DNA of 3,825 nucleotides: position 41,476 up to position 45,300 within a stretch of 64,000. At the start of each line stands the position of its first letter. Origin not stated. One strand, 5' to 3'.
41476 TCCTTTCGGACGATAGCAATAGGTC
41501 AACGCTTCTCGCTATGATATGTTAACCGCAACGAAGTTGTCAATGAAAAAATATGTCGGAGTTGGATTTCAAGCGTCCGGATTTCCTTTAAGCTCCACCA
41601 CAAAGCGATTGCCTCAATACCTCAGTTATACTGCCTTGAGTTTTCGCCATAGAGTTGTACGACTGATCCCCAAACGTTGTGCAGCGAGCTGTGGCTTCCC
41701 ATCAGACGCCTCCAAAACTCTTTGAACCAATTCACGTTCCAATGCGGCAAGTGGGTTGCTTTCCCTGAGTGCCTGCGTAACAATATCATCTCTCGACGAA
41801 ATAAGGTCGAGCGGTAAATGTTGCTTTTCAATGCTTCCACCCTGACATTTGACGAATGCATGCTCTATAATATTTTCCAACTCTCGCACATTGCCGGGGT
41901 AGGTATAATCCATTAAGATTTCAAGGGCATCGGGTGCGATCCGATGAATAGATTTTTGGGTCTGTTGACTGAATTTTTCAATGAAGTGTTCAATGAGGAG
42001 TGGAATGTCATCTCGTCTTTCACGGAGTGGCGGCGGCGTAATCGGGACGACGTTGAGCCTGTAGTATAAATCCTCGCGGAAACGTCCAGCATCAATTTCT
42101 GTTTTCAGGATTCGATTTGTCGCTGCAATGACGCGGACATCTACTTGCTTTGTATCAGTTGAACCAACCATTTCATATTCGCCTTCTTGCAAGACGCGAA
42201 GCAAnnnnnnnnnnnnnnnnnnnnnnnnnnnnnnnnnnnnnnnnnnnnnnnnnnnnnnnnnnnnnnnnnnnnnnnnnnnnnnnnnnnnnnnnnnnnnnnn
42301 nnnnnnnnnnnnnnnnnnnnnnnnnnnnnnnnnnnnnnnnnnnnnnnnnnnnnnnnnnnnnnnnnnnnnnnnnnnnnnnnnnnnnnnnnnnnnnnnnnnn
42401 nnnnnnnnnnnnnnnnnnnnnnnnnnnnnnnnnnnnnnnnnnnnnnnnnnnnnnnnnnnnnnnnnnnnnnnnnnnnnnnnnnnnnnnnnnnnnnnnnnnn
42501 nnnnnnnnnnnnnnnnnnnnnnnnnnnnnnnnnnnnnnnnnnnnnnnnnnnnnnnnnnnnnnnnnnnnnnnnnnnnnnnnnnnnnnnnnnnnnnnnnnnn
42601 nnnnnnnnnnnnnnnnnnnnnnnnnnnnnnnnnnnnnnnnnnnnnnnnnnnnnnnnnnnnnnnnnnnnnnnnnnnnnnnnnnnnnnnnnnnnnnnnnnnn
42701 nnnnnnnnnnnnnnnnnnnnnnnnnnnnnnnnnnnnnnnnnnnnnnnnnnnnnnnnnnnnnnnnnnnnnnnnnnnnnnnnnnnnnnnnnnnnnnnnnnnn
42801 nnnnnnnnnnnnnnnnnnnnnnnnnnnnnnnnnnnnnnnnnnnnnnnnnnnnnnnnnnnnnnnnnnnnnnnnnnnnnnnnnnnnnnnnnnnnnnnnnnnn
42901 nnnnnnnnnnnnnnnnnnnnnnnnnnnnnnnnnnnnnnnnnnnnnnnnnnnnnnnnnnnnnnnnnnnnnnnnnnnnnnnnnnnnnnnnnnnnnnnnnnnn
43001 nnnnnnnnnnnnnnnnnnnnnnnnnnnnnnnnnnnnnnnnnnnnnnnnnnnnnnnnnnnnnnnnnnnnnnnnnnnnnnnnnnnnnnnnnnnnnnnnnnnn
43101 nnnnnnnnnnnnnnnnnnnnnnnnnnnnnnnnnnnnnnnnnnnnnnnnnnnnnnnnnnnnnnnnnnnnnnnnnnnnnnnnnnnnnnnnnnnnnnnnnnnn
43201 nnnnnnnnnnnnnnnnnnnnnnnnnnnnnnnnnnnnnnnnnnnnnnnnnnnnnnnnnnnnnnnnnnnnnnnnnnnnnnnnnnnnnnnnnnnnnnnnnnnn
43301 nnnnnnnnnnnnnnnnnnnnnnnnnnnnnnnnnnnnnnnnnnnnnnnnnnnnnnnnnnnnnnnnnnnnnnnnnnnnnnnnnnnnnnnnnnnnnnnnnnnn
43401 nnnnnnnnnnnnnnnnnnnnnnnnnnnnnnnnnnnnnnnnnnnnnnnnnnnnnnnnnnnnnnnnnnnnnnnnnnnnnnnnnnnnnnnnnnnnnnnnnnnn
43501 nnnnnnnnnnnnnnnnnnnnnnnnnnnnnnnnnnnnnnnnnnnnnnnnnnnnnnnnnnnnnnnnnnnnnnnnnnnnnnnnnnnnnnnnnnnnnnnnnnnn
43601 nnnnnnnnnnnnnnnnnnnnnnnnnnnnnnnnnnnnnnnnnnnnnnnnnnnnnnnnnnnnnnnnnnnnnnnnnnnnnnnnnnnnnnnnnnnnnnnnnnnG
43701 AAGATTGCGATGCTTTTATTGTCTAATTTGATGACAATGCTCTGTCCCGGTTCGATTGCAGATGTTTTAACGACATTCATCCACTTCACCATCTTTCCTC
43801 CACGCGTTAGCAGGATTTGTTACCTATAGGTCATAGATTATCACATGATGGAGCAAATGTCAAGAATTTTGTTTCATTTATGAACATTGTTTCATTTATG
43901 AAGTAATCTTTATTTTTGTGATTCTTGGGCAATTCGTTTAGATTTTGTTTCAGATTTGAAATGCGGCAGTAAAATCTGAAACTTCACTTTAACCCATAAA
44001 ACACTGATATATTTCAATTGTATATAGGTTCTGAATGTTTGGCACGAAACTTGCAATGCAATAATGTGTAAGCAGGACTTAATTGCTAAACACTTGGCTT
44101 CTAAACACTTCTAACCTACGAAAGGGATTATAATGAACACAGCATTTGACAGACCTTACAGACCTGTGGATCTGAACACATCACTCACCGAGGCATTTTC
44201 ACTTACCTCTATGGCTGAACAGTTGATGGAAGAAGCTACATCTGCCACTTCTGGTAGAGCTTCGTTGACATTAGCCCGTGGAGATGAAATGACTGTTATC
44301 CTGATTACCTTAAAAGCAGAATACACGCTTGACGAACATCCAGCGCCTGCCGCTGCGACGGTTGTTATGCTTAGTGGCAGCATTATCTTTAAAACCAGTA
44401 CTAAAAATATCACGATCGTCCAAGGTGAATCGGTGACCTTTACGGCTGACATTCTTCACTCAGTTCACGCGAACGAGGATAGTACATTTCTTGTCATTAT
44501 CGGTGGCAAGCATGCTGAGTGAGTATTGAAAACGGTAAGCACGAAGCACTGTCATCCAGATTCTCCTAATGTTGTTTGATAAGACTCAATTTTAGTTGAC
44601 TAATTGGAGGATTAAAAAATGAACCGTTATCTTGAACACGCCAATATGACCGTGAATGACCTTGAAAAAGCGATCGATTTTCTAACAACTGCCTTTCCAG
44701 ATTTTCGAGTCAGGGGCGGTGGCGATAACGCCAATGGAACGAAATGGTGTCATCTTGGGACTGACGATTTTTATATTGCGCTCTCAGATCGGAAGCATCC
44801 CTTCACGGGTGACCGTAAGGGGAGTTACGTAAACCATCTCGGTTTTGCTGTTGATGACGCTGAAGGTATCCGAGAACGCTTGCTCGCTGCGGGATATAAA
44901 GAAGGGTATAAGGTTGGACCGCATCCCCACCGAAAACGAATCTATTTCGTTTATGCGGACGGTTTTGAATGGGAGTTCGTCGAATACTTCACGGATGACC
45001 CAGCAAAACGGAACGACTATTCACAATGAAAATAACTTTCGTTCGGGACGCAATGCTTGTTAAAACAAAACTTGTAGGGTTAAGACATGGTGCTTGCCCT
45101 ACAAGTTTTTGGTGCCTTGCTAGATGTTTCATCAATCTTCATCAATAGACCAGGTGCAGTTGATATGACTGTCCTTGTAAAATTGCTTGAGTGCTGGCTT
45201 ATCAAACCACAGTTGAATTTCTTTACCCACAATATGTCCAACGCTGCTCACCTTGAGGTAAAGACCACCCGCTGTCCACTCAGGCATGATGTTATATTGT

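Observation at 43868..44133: Complete sigma54 regulatory module: palindromic UAS sites + perfect -24/-12 promoter driving a cupin-VOC operon, divergent from the Rieske-bEBP gene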

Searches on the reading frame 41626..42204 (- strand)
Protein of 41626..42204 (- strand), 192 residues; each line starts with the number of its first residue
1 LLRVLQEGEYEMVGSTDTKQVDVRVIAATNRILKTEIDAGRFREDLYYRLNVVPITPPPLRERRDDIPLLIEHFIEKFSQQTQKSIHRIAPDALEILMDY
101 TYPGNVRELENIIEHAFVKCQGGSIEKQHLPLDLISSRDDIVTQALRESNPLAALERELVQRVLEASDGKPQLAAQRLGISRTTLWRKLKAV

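Call 6: search_protein_families(library=pfam, proteins=[window:41626-42204:-], max_evalue=0.01)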
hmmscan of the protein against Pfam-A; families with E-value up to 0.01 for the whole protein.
window:41626-42204:- (192 aa): 6 families
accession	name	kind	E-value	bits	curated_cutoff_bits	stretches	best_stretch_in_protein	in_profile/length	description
PF25601.1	AAA_lid_14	-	5e-29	100.4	27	1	61-139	1-79/87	AAA+ ATPase lid domain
PF00158.32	Sigma54_activat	-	1.9e-18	67.2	20.2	1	1-55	113-167/168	Sigma-54 interaction domain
PF02954.25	HTH_8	-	7e-12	45.3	22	1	152-191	2-41/42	Bacterial regulatory protein, Fis family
PF14532.12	Sigma54_activ_2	-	0.0033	18.1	25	1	18-60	96-138/138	Sigma-54 interaction domain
PF18024.7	HTH_50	-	0.0036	17.4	27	1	152-190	8-45/50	Helix-turn-helix domain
PF21505.3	RPN2_N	-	0.0049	16.8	27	1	107-167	126-182/296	26S proteasome subunit RPN2, N-terminal domain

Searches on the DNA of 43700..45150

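Call 52: search_rna_families(source=window, start=43700, end=45150, threshold=evalue, max_evalue=1)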
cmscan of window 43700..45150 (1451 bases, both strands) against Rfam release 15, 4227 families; matches with E-value up to 1: 2.
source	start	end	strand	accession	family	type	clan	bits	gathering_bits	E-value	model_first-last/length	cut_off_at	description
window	43851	43932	+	RF00318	snoZ175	Gene; snRNA; snoRNA; CD-box;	-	23.5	43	0.87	1-81/81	no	Small nucleolar RNA Z175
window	45066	45109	+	RF03485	mir-4000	Gene; miRNA;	-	20.3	58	0.48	1-54/54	no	mir-4000 microRNA precursor family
